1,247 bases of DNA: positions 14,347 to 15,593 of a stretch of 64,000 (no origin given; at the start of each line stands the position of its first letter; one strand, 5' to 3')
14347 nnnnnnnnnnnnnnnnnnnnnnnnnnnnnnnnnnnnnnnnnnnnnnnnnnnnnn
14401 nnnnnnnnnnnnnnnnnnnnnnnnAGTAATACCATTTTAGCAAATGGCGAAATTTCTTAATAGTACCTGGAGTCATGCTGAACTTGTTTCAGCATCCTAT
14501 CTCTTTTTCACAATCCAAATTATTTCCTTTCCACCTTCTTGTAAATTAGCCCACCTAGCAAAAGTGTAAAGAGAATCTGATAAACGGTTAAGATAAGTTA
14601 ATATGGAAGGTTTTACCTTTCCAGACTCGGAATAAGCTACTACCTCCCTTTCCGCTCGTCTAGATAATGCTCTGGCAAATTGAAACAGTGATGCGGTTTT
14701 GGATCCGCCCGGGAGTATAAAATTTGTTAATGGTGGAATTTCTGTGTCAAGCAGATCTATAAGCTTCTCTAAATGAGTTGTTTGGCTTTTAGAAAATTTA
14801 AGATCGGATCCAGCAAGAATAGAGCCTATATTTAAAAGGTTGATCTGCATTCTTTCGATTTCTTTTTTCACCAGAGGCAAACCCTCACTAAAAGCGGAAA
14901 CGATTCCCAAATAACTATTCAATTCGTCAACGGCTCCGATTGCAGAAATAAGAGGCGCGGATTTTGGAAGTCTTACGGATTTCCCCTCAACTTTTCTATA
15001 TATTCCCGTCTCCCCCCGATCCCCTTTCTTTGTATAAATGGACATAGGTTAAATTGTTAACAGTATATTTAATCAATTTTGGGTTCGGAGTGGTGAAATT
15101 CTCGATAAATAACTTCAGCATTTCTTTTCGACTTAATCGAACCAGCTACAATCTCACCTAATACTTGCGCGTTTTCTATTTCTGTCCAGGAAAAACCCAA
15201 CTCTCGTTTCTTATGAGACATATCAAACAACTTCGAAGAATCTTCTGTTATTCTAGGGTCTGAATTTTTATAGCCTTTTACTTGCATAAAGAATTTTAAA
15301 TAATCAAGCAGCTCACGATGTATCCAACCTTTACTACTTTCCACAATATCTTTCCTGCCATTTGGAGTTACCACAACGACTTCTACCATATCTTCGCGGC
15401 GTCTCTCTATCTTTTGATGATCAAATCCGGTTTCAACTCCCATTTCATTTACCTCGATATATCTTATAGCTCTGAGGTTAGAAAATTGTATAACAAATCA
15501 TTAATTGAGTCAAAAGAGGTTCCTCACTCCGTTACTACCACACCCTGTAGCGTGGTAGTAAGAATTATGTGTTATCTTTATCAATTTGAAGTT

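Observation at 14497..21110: nrdR-nrdJ-nrdJ operon with tandem class II RNR paralogs and a PduO adenosyltransferase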

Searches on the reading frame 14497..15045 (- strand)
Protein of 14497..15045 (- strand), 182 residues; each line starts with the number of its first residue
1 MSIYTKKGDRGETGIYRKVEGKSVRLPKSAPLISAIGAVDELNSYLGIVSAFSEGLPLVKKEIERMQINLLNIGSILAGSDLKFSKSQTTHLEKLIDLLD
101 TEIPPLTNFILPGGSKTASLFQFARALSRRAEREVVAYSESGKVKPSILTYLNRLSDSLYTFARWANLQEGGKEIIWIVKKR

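Call 4: search_protein_families(library=pfam, proteins=[window:14497-15045:-], max_evalue=0.01)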
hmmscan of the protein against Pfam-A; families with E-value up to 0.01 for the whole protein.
window:14497-15045:- (182 aa): 1 family
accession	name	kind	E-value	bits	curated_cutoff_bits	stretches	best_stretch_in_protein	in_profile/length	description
PF01923.23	Cob_adeno_trans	-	6.5e-45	153.7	24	1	3-166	1-171/171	Cobalamin adenosyltransferase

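Call 5: search_protein_families(library=ncbifam, proteins=[window:14497-15045:-], max_evalue=0.01)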
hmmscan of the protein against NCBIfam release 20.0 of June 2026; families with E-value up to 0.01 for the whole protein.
window:14497-15045:- (182 aa): 1 family
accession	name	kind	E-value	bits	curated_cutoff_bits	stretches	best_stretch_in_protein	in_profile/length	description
TIGR00636.1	PduO_Nterm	equivalog_domain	5e-45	153.3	108.45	1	4-177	1-170/171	cob(I)yrinic acid a,c-diamide adenosyltransferase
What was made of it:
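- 14497..15045 (-): pduO-type ATP:cob(I)alamin adenosyltransferase, 182 aa. PF01923 and TIGR00636 at 153 bits (calls 4, 5).
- Checked: pduO: 14497..15045, 153 bits on TIGR00636 (cut-off 108) (call 5).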

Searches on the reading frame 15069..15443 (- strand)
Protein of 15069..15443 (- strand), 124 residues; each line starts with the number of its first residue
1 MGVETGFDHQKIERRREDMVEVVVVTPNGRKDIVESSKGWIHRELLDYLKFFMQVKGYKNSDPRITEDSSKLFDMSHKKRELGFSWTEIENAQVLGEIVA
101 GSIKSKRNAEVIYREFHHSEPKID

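Call 4: search_protein_families(library=pfam, proteins=[window:15069-15443:-], max_evalue=0.01)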
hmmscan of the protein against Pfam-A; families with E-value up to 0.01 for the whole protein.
window:15069-15443:- (124 aa): 0 families

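Call 5: search_protein_families(library=ncbifam, proteins=[window:15069-15443:-], max_evalue=0.01)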
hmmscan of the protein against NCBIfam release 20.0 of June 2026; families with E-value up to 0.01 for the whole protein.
window:15069-15443:- (124 aa): 0 families

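Call 51: search_protein_families(library=phrogs, proteins=[window:15069-15443:-], max_evalue=0.01)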
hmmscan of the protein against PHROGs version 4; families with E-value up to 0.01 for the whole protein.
window:15069-15443:- (124 aa): 0 families
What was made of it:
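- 15069..15443 (-): orf124, a hypothetical protein specific to this genome, inserted between nrdJ2 and pduO. No Pfam, NCBIfam or PHROG hit (calls 4, 5, 51).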
